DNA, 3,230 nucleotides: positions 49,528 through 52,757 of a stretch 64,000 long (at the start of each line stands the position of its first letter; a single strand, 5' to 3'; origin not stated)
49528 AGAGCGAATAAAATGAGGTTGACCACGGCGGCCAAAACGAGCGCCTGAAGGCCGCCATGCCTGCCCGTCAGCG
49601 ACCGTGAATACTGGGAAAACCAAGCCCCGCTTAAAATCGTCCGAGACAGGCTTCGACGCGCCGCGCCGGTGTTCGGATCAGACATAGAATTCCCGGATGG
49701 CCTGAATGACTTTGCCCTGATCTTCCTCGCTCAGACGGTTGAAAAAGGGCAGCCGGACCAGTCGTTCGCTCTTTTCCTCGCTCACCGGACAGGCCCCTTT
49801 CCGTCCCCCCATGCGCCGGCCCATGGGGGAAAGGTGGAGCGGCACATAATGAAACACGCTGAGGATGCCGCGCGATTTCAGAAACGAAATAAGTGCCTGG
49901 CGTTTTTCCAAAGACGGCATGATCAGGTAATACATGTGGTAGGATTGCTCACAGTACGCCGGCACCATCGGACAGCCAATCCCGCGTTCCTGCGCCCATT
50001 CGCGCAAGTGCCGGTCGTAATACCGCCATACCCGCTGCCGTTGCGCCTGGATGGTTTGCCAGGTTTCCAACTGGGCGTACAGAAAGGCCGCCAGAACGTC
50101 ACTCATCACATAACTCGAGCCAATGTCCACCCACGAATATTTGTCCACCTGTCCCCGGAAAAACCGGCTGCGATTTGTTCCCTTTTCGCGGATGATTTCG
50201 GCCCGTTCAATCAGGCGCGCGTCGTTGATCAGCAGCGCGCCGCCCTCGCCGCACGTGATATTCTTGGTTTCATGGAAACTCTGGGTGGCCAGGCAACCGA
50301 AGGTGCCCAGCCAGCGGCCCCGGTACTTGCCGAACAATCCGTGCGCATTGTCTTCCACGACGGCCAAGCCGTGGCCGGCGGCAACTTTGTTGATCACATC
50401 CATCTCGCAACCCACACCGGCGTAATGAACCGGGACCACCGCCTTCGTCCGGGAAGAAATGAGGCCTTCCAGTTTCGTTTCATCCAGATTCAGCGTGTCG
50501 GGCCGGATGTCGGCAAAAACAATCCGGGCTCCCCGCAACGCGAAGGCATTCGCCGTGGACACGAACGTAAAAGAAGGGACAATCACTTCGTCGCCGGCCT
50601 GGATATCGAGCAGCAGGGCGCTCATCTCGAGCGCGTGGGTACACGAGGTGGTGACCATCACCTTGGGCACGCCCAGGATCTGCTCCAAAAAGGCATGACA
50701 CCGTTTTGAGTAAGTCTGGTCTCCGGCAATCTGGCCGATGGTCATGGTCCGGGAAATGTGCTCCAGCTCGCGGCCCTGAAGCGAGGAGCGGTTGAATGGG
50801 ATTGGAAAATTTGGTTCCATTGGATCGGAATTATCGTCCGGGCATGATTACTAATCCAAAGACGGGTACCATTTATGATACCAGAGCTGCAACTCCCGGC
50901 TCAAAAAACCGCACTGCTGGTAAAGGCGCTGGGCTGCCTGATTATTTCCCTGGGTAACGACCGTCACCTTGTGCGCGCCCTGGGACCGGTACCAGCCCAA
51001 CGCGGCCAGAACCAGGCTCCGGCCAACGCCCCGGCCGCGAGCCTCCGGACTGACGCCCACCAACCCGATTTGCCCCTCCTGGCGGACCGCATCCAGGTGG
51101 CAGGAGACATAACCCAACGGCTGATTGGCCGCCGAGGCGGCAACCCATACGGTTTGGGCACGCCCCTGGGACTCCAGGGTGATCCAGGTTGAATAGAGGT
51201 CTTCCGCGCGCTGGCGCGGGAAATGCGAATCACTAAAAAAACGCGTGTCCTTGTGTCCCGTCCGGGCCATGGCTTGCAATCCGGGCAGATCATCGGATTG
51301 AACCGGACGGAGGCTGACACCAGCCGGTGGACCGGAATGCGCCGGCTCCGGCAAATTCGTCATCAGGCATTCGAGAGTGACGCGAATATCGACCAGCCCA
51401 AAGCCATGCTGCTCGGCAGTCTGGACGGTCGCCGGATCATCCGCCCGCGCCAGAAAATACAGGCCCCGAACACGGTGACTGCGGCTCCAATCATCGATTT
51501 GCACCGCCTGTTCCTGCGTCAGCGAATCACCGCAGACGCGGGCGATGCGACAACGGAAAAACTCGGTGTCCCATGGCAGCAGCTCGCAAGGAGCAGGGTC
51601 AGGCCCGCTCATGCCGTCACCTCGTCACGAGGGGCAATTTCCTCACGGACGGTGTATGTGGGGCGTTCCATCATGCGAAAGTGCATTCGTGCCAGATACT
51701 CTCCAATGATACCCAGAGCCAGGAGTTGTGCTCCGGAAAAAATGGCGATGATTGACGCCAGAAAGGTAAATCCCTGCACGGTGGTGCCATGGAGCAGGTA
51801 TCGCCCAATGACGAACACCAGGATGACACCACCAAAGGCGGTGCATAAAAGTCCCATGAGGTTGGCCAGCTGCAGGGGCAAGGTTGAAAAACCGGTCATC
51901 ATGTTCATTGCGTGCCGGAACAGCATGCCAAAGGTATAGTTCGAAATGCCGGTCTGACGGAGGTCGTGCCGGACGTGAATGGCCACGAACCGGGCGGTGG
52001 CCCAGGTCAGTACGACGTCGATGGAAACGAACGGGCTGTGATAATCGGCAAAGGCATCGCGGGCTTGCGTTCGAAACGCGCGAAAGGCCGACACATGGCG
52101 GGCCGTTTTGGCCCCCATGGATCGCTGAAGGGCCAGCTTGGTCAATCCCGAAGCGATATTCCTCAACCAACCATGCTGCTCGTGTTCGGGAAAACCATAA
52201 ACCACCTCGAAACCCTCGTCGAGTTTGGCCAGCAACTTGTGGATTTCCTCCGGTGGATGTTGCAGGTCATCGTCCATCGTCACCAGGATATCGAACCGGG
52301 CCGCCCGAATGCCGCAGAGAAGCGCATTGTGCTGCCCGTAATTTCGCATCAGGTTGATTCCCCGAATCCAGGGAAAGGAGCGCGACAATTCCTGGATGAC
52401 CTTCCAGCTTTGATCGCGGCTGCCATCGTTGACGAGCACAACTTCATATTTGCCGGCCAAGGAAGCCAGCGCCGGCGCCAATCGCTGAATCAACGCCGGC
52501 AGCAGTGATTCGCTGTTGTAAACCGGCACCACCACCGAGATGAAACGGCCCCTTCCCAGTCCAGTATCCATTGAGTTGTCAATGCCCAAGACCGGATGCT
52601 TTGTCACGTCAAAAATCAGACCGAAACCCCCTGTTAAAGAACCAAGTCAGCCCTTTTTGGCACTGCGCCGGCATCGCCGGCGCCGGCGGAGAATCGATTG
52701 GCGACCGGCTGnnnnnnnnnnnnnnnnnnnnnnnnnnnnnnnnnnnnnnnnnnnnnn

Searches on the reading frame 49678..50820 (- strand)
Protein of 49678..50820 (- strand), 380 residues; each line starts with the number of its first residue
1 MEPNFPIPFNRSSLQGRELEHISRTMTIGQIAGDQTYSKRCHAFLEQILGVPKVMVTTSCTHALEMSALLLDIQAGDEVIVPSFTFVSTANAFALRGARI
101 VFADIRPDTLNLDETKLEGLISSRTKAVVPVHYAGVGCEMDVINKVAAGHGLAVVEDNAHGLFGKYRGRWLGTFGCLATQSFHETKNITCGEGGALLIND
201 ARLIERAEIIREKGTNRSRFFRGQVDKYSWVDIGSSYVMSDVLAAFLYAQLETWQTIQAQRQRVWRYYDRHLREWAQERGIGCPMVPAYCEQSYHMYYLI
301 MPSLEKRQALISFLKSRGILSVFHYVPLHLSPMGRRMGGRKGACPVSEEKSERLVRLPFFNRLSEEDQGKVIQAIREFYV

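Call 73: search_protein_families(library=pfam, proteins=[window:49678-50820:-], max_evalue=0.00001)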
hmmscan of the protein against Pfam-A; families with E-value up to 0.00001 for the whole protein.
window:49678-50820:- (380 aa): 2 families
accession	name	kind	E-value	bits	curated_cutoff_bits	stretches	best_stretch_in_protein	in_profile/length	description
PF01041.23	DegT_DnrJ_EryC1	-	8e-89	298.8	19.8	1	18-376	7-360/360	DegT/DnrJ/EryC1/StrS aminotransferase family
PF00155.27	Aminotran_1_2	-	1.8e-06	27.8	19.7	1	29-161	39-189/361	Aminotransferase class I and II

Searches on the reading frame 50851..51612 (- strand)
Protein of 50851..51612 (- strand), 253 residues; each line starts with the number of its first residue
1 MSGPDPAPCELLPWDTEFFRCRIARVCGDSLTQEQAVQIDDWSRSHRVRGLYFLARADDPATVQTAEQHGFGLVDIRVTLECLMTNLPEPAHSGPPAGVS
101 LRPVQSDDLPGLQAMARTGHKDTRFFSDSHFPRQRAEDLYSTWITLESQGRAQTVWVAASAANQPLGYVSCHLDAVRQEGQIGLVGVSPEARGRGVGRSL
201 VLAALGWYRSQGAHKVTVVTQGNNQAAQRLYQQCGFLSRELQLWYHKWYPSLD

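Call 73: search_protein_families(library=pfam, proteins=[window:50851-51612:-], max_evalue=0.00001)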
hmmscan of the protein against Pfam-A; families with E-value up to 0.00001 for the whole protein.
window:50851-51612:- (253 aa): 5 families
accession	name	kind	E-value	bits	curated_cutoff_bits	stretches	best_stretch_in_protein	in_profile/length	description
PF00583.31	Acetyltransf_1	-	1.2e-19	71.1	20.7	1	143-236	24-116/116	Acetyltransferase (GNAT) family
PF13302.13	Acetyltransf_3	-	5.8e-14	53.4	25.4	1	101-236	4-137/138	Acetyltransferase (GNAT) domain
PF13508.13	Acetyltransf_7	-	7.6e-13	49.1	27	1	153-236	3-82/84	Acetyltransferase (GNAT) domain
PF08445.16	FR47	-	1.2e-08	35.3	22.1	1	177-244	19-85/86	FR47-like protein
PF13673.13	Acetyltransf_10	-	3.4e-08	34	23.6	1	154-236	31-107/128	Acetyltransferase (GNAT) domain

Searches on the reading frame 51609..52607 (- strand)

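Call 73: search_protein_families(library=pfam, proteins=[window:51609-52607:-], max_evalue=0.00001)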
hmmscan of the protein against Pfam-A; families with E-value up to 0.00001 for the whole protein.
window:51609-52607:- (332 aa): 2 families
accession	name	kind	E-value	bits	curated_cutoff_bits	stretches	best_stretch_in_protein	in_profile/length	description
PF00535.33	Glycos_transf_2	-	9.1e-29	101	23.3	1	24-179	1-160/168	Glycosyl transferase family 2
PF13641.12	Glyco_tranf_2_3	-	5.6e-08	33.5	27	1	23-142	3-124/230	Glycosyltransferase like family 2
